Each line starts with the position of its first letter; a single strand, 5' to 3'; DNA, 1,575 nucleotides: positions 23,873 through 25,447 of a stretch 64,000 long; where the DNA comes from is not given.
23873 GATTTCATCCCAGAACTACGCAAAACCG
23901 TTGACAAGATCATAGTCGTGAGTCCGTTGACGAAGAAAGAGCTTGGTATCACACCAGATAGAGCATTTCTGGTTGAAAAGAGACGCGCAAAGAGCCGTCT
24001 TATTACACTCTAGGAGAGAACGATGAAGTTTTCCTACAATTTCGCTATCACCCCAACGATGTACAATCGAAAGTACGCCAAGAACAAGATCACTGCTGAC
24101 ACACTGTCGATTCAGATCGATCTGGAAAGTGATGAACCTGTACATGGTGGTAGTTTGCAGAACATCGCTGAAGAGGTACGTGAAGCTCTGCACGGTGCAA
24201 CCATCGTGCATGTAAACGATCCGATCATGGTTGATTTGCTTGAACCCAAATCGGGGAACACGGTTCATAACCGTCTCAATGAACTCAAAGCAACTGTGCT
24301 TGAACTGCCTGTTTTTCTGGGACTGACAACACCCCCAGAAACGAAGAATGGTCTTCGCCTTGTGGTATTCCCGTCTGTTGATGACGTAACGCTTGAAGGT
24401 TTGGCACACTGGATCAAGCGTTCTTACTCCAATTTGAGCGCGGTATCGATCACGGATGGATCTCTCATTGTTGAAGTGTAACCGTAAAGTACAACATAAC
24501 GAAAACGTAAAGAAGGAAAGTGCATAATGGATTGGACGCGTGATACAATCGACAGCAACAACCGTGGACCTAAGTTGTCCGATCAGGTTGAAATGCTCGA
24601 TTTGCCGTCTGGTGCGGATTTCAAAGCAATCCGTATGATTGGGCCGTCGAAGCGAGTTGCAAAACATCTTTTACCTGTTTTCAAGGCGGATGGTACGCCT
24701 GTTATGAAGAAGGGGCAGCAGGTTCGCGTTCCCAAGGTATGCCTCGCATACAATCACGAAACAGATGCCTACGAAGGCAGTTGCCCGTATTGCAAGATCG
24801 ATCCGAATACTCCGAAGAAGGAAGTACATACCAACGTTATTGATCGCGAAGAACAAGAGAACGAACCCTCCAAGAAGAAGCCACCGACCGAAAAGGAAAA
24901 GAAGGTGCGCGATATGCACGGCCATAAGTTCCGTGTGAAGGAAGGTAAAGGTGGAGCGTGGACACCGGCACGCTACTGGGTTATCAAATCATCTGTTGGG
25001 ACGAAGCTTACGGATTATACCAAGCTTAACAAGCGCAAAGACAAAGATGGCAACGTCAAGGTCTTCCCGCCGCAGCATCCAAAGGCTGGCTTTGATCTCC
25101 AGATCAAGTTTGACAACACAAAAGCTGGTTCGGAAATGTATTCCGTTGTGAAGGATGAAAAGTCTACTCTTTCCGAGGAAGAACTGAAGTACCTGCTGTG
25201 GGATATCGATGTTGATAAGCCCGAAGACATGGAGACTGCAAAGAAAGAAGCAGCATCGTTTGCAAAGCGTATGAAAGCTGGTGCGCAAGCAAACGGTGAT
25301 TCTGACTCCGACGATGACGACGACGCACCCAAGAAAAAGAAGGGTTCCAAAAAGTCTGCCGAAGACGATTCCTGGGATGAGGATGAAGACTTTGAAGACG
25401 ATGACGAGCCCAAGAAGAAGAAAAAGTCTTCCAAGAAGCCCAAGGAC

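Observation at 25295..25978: The SSB carries a C-terminal tail of about 230 aa made of seven K-rich blocks alternating with D/E-rich, Trp-containing blocks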

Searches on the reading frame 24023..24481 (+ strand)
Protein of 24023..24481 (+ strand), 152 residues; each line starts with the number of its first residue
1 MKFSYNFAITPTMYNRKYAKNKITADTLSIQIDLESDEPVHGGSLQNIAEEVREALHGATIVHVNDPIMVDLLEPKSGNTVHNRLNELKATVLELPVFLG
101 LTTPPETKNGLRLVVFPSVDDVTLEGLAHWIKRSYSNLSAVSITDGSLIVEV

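Call 3: search_protein_families(library=pfam, proteins=[window:24023-24481:+], max_evalue=0.1)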
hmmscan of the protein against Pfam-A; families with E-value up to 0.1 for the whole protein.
window:24023-24481:+ (152 aa): 1 family
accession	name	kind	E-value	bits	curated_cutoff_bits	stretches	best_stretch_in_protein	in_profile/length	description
PF11367.14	Tail_completion_gp17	-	0.093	13.3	24.5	0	23-65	50-90/124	Tail completion protein gp17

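Call 4: search_protein_families(library=phrogs, proteins=[window:24023-24481:+], max_evalue=0.01)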
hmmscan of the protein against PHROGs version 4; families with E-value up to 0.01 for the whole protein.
window:24023-24481:+ (152 aa): 1 family
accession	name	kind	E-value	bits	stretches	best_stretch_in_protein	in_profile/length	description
phrog_78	-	connector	0.0064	17.9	1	10-59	43-89/122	tail terminator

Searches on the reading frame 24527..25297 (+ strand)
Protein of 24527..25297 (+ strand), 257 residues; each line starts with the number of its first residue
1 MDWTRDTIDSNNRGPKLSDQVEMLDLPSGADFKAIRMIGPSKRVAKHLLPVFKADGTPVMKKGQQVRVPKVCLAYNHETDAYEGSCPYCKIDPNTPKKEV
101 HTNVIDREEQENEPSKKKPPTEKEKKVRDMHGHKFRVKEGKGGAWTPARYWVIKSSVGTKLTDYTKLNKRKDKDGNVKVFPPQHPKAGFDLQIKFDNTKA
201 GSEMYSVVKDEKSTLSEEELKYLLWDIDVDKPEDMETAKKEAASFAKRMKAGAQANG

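Call 20: find_homologous_proteins(query=window:24527-25297:+, max_evalue=0.001)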
Query seq(257 aa) (257 aa): 2 proteins with E <= 0.001 among 366 candidates.
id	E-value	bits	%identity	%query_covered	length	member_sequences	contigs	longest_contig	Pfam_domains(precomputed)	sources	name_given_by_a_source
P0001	1.9e-84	301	57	98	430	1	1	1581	-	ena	-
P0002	5.2e-84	300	58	98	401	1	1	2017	-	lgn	-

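Call 26: find_homologous_proteins(query=A1, max_evalue=0.00001)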
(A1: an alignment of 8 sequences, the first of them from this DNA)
Query A1 (8 sequences) (257 aa, profile of the alignment): 100 proteins with E <= 0.00001 among 3729 candidates.
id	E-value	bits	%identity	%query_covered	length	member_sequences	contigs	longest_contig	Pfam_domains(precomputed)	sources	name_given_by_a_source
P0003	9.1e-93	329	26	87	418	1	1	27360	-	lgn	-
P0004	9.2e-93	329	26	87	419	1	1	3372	-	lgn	-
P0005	9.2e-93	329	26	87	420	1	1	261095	-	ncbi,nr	ncbi:hypothetical protein pEaSNUABM52_00244 [Erwinia phage pEp_SNUABM_52]|nr:hypothetical protein pE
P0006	9.3e-93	329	26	87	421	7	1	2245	-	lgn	-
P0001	4.6e-88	313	57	98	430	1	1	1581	-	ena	-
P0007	1.6e-86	308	27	70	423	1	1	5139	-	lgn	-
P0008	8.8e-85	303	26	87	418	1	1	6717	-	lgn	-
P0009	8.8e-85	303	26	87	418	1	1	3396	-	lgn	-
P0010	8.8e-85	303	26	87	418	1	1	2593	-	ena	-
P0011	8.8e-85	303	26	87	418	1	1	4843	-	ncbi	ncbi:MAG: hypothetical protein RR672_09280 [Raoultibacter sp.]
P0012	1.0e-84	302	73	100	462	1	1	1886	-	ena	-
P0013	1.2e-84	302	26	87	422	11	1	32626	-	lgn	-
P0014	1.3e-84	302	26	87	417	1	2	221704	-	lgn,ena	-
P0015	1.3e-84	302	26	87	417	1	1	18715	-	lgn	-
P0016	1.3e-84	302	26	87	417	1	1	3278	-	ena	-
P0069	6.5e-73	264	64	98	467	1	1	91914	-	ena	-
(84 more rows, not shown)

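Call 42: predict_structure(alignment_id=A2)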
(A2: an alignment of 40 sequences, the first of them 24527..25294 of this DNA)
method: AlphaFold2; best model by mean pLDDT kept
length: 256 residues; sequences in the alignment: 40
mean_pLDDT: 88.5   pTM: 0.83
mean pLDDT of the five models: 88.5, 88.1, 87.9, 87.2, 87.0
residues with pLDDT >= 90: 165; 70-90: 75; 50-70: 4; < 50: 12
segments of 3 or more residues with pLDDT < 50: 1-12
pLDDT, mean of each block of 10 residues (from residue 1): 39 70 88 95 93 87 88 93 92 91 96 93 92 90 93 91 93 92 94 91 89 94 93 92 90 76
secondary structure, 60 per line:
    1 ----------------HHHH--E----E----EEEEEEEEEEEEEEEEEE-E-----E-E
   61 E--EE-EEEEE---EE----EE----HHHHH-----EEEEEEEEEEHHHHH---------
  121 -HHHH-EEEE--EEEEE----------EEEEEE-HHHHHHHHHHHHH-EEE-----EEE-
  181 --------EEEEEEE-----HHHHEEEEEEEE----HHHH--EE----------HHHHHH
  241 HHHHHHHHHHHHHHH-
elements in order: H17-20 E33-50 E67-71 H87-91 E97-106 H107-111 H122-125 E127-130 E133-137 E148-153 H155-167 E169-171 E177-179 E189-195 H201-204 E205-212 H217-220 H235-255

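Call 44: fold_search(model_id=the predicted structure, library=pdb)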
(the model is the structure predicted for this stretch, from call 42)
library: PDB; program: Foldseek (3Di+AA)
matches with E <= 10: 86; with E <= 0.001: 3
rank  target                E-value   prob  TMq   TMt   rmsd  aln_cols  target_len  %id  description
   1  2a1k_A                1.0e-05  1.00  0.47  0.54   5.9       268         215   13  RB69 single-stranded DNA binding protein core domain (released 2006-05-09)
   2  2a1k_B                3.4e-05  1.00  0.47  0.54   6.0       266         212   12  RB69 single-stranded DNA binding protein core domain (released 2006-05-09)
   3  1gpc                  5.5e-04  1.00  0.40  0.46  13.8       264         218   12  CORE GP32, DNA-BINDING PROTEIN (released 1995-10-15)
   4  8gme_A                6.6e-03  0.99  0.45  0.47   6.9       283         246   13  Crystal structure of the gp32-Dda-dT17 complex (released 2023-06-28)
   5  8gme_B                2.9e-02  0.94  0.37  0.40  11.7       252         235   12  Crystal structure of the gp32-Dda-dT17 complex (released 2023-06-28)
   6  2atq_B                3.2e-02  0.96  0.36  0.42   6.7       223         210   12  RB69 single-stranded DNA binding protein-DNA polymerase fusion (released 2006-05-09)
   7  9e61_B                5.4e-01  0.02  0.12  0.06  24.9       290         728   10  Cryo-EM structure of Saccharomyces cerevisiae Pmt4 apo form (released 2025-10-15)
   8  9e6i_B                5.7e-01  0.02  0.10  0.05  23.3       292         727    8  Cryo-EM structure of Saccharomyces cerevisiae Pmt4-Ccw5 complex (released 2025-10-15)
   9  1njm_K                2.1e+00  0.01  0.06  0.09  12.3        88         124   15  The crystal structure of the 50S Large ribosomal subunit from Deinococcus radiodurans complexed with a tRNA acceptor s (released 2003-02-11)
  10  7w7p_D                2.2e+00  0.03  0.18  0.16  15.3       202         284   11  Cryo-EM structure of gMCM8/9 helicase (released 2023-05-24)
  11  9e61_A                2.8e+00  0.01  0.11  0.06  24.4       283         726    7  Cryo-EM structure of Saccharomyces cerevisiae Pmt4 apo form (released 2025-10-15)
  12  9i86_A                3.1e+00  0.03  0.15  0.23  12.9       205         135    9  Enterobacteriaphage PRD1 - P12 protein filament in complex with poly(dT) ssDNA (released 2025-03-19)
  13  6uz7_X                3.3e+00  0.02  0.09  0.15  14.5       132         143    9  K.lactis 80S ribosome with p/PE tRNA and eIF5B (released 2020-01-15)
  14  1l4i_A                3.3e+00  0.01  0.10  0.12  20.0       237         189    8  Crystal Structure of the Periplasmic Chaperone SfaE (released 2002-06-12)
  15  9qf6_BB               3.3e+00  0.01  0.10  0.08  21.8       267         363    9  Structure of P. furiosus 70S ribosome in RsmB deleted strain (released 2025-11-05)
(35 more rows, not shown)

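Call 61: find_encoding_contigs(protein=P0069, flank=5000, max_places=2)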
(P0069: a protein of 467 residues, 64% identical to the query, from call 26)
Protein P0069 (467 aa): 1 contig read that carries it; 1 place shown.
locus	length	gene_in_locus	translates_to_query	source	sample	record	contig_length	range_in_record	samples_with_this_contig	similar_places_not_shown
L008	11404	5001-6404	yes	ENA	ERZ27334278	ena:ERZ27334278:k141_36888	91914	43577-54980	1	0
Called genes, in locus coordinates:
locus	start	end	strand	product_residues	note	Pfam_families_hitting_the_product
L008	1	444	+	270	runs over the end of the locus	-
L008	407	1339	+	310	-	-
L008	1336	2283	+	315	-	PF00149:Metallophos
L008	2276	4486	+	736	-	PF02463:SMC_N (faint), PF13476:AAA_23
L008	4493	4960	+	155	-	-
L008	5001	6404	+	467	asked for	-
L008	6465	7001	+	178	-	PF13392:HNH_3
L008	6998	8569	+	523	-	PF00154:RecA_N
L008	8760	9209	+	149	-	-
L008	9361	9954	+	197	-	-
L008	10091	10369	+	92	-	-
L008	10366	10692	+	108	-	-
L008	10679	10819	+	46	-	-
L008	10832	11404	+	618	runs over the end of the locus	PF00204:DNA_gyraseB, PF01751:Toprim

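Call 65: search_protein_representatives(alignment_id=A4)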
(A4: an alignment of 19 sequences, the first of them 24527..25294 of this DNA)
Query: 19 sequences, 241 profile positions. Proteins with E-value up to 0.001 (for the whole library): 687; up to 1e-10: 582; up to 1e-30: 378. The best 150 are listed.
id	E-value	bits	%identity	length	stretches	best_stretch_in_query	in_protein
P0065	2.2e-86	305.8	-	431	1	2-240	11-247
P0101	4.8e-81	288.3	-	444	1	10-240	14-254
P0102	5.4e-81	288.1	-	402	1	2-239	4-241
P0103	7.1e-81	287.7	-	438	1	2-239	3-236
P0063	7.0e-80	284.5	-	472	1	1-241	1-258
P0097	1.6e-79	283.2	-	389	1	1-240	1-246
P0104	1.6e-78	280.0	-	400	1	1-240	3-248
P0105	2.6e-78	279.3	-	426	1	2-239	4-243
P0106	4.8e-78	278.4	-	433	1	9-239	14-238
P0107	1.6e-77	276.8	-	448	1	1-240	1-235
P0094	4.6e-77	275.2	-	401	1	5-239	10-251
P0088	5.9e-76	271.6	-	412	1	1-240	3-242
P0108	9.1e-76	271.0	-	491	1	1-240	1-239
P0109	2.0e-75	269.9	-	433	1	2-239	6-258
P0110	2.3e-75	269.6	-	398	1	2-239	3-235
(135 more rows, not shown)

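Call 68: search_protein_families(library=pfam, alignment_id=A4, max_evalue=10)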
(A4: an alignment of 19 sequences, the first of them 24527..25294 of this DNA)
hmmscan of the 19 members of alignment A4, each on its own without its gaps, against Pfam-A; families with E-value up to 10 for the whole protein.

A. member 1, window:24527-25294:+ (256 aa): 1 family
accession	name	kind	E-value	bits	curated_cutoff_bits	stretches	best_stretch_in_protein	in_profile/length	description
PF01023.25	S_100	-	0.084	12.9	22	1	205-224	15-34/45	S-100/ICaBP type calcium binding domain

B. families by the number of members that match (of 19 scanned): 9 families
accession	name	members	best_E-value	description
PF09603.15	Fib_succ_major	1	0.036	Fibrobacter succinogenes major domain (Fib_succ_major)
PF22942.1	DUF7025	1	0.073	Domain of unknown function (DUF7025)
PF01023.25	S_100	1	0.084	S-100/ICaBP type calcium binding domain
PF02718.19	Herpes_UL31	1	0.088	Herpesvirus UL31-like protein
PF23451.1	Zn_ribbon_PaaD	1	0.1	PaaD zinc beta ribbon domain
PF17872.7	AAA_lid_10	1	0.12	AAA lid domain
PF22102.2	ElaD-SseL-like_C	1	0.13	ElaD/SseL-like C-terminal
PF20388.3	DUF6683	1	0.14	Family of unknown function (DUF6683)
PF05590.16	DUF769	1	0.15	Xylella fastidiosa protein of unknown function (DUF769)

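Call 69: search_solved_structures(query=A4, max_evalue=10, show_alignments=2)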
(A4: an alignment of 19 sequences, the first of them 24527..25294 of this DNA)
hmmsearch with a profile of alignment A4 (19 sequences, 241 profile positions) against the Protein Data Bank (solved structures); distinct sequences matched with E-value up to 10: 1.
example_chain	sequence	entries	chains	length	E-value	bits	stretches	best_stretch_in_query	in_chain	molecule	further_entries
1hg8_A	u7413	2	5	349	0.43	13.4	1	129-184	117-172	ENDOPOLYGALACTURONASE | Endo-polygalacturonase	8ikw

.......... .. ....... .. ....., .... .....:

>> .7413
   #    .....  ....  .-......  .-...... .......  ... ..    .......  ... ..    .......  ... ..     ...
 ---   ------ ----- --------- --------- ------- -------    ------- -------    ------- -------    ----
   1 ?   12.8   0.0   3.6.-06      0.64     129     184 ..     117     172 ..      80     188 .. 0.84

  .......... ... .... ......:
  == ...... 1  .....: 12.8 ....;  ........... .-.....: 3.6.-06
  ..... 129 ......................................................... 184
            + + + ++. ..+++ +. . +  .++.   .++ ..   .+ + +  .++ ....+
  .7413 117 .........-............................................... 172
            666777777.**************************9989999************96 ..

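Call 71: fold_search(model_id=the predicted structure, library=viral)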
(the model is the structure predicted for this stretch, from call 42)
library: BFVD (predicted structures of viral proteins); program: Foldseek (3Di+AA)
matches with E <= 10: 253; with E <= 0.001: 32
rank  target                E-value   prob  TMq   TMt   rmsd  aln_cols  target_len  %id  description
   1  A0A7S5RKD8            2.4e-22  1.00  0.81  0.50   4.4       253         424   35  (no name in the UniProt tables at hand)
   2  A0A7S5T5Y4            1.1e-20  1.00  0.77  0.60   5.4       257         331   31  (no name in the UniProt tables at hand)
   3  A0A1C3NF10            3.9e-16  1.00  0.70  0.43   4.4       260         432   27  (no name in the UniProt tables at hand)
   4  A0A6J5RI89            8.1e-07  1.00  0.50  0.54  11.6       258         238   16  Uncharacterized protein [uncultured Caudovirales phage]
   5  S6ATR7                3.7e-06  1.00  0.35  0.28  11.3       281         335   16  SsDNA binding domain protein [Bacillus phage phiNIT1]
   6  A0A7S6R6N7            3.9e-06  1.00  0.46  0.29   8.9       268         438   14  Uncharacterized protein [Enterococcus phage EFGrKN]
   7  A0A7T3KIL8            3.9e-06  1.00  0.49  0.39   7.6       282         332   15  (no name in the UniProt tables at hand)
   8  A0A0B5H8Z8            1.6e-05  1.00  0.41  0.40  14.5       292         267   12  D11 protein [Vibrio phage phi 3]
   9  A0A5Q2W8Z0            2.1e-05  1.00  0.38  0.47   9.3       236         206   14  (no name in the UniProt tables at hand)
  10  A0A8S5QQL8            3.8e-05  1.00  0.34  0.27  12.7       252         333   13  Uncharacterized protein [Myoviridae sp. ctgXL3]
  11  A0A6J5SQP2            4.5e-05  1.00  0.36  0.34  14.7       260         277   12  Uncharacterized protein [uncultured Caudovirales phage]
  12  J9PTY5                5.0e-05  1.00  0.37  0.33  11.7       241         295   16  Uncharacterized protein [Bacillus phage BCD7]
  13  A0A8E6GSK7            6.6e-05  1.00  0.45  0.57   6.5       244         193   12  Uncharacterized protein [Clostridium phage vB_CpeP_HN02]
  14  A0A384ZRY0            8.3e-05  1.00  0.51  0.38   6.2       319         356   11  Single-stranded DNA-binding protein [Vibrio phage YC]
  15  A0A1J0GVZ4            9.3e-05  1.00  0.41  0.44   6.8       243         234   15  Single-stranded DNA-binding protein [Streptomyces phage BRock]
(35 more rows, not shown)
